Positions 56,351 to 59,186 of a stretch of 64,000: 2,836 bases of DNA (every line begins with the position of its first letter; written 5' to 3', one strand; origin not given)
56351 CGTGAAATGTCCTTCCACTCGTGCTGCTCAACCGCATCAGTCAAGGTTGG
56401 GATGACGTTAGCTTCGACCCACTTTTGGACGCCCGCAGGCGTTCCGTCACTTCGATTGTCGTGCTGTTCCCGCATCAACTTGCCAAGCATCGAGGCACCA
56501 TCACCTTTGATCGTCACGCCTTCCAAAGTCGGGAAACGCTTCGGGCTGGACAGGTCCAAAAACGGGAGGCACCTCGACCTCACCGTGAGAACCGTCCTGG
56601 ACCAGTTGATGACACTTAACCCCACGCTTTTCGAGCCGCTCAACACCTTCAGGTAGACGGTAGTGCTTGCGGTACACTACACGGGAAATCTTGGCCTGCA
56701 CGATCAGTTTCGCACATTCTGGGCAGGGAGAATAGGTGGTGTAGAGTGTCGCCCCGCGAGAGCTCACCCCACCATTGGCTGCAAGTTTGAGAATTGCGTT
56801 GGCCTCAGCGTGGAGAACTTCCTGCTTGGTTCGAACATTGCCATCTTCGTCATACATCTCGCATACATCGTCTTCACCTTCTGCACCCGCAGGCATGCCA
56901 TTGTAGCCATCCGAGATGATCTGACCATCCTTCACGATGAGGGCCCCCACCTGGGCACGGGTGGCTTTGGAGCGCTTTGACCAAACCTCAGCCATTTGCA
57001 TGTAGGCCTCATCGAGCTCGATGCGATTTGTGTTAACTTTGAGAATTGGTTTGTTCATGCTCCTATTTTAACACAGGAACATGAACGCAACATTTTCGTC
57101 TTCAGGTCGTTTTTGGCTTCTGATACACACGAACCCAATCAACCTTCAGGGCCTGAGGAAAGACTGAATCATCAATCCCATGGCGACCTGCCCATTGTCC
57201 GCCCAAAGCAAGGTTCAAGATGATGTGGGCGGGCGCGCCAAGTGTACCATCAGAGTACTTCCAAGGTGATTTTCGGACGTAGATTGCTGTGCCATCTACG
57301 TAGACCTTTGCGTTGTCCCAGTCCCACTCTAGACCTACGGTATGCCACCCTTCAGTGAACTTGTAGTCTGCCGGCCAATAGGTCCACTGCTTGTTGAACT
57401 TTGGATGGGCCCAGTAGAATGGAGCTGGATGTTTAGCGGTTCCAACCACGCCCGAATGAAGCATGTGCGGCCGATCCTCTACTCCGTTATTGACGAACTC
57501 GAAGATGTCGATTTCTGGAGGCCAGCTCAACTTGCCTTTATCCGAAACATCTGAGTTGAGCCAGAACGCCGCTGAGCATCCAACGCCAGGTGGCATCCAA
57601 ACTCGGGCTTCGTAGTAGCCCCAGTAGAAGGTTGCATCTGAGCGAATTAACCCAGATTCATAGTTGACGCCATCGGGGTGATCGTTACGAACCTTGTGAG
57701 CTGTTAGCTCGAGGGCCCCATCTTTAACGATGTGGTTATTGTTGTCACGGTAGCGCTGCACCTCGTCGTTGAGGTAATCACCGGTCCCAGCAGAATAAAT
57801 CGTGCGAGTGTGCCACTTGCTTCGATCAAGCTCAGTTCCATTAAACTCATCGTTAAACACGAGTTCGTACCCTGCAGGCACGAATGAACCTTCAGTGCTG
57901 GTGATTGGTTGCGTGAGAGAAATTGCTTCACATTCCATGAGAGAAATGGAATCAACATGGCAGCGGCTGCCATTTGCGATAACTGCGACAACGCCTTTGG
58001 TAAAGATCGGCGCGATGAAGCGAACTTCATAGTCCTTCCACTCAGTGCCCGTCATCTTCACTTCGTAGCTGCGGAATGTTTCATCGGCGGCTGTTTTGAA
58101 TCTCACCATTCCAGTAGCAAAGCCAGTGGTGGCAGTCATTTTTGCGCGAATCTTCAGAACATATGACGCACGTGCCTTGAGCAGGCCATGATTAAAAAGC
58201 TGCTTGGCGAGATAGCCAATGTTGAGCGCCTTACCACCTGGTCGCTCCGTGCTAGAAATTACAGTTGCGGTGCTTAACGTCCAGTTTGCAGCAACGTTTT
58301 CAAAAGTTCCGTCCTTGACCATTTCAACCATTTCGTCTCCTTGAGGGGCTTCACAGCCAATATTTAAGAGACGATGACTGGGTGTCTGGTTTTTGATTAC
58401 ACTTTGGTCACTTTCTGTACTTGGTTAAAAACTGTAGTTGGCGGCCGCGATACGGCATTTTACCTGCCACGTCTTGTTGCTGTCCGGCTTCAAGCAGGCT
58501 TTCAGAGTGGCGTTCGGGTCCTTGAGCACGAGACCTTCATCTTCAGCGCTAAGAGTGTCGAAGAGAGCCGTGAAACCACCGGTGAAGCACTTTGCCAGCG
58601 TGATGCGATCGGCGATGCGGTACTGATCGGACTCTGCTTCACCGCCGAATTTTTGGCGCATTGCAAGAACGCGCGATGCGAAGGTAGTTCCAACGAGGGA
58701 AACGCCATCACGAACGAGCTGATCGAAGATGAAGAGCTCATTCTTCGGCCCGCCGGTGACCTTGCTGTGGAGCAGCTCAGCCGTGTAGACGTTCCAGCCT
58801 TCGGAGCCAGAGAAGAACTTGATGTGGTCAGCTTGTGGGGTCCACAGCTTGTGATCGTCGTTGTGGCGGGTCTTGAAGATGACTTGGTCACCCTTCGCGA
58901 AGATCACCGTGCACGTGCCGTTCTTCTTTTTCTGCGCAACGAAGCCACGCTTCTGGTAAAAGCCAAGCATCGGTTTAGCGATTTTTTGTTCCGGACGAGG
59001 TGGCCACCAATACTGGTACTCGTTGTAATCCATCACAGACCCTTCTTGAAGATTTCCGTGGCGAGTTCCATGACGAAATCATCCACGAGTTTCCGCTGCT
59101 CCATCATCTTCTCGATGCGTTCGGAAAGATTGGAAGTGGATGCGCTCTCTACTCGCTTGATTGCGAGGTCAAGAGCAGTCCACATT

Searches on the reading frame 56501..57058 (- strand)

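Call 17: search_protein_families(library=phrogs, proteins=[window:56501-57058:-], max_evalue=0.00001)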
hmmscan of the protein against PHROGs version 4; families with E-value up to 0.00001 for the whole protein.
window:56501-57058:- (185 aa): 7 families
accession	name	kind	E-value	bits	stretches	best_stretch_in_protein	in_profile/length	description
phrog_174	-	DNA, RNA and nucleotide metabolism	2.2e-55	189.8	1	6-157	107-252/384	dCMP deaminase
phrog_20648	-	DNA, RNA and nucleotide metabolism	1.6e-26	94.2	1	17-153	8-141/311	dCMP deaminase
phrog_2369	-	DNA, RNA and nucleotide metabolism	2.6e-23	84.1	1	12-140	2-134/195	dCMP deaminase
phrog_9198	-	unknown function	1.2e-12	48.3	1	80-133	384-437/531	-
phrog_8118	-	unknown function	1.5e-11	44.6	1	71-133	468-529/577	-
phrog_18355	-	DNA, RNA and nucleotide metabolism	2.1e-09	38.3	1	82-131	3-49/52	deoxycytidinylate deaminase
phrog_20806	-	DNA, RNA and nucleotide metabolism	6.7e-08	33.8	1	81-129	16-61/97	deoxycytidinylate deaminase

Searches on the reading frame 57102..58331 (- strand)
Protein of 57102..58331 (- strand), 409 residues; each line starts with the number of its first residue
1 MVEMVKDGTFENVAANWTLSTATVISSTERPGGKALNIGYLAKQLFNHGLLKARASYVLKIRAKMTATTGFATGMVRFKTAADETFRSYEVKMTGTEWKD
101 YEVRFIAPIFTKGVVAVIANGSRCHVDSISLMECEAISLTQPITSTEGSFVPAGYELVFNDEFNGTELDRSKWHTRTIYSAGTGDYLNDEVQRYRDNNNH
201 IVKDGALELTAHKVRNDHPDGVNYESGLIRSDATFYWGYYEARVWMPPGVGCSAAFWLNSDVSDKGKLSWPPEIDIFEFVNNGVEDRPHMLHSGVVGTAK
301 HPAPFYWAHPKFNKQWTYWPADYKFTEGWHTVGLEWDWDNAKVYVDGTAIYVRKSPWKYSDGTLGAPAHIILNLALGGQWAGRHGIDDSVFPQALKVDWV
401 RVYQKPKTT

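Call 17: search_protein_families(library=phrogs, proteins=[window:57102-58331:-], max_evalue=0.00001)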
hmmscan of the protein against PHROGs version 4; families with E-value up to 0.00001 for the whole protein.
window:57102-58331:- (409 aa): 1 family
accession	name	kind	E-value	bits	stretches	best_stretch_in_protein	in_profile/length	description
phrog_17064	-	unknown function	7.4e-08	32.8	1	253-404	275-410/413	-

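Call 53: search_protein_families(library=pfam, proteins=[window:57102-58331:-], max_evalue=0.001)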
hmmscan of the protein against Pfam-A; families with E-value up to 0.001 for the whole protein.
window:57102-58331:- (409 aa): 2 families
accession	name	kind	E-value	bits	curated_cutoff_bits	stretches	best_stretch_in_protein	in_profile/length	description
PF00722.28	Glyco_hydro_16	-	4.2e-14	52.8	22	1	196-400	10-174/175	Glycosyl hydrolases family 16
PF03935.22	SKN1_KRE6_Sbg1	-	1.6e-09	37.1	30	1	367-407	414-453/501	Beta-glucan synthesis-associated protein SKN1/KRE6/Sbg1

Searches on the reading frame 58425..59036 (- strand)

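Call 17: search_protein_families(library=phrogs, proteins=[window:58425-59036:-], max_evalue=0.00001)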
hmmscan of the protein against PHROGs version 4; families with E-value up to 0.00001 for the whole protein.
window:58425-59036:- (203 aa): 0 families

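Call 53: search_protein_families(library=pfam, proteins=[window:58425-59036:-], max_evalue=0.001)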
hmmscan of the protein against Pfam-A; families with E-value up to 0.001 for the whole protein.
window:58425-59036:- (203 aa): 1 family
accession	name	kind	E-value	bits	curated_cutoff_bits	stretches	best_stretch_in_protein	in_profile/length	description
PF01068.26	DNA_ligase_A_M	-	2.9e-05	24.3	26.2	1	100-179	116-192/204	ATP dependent DNA ligase domain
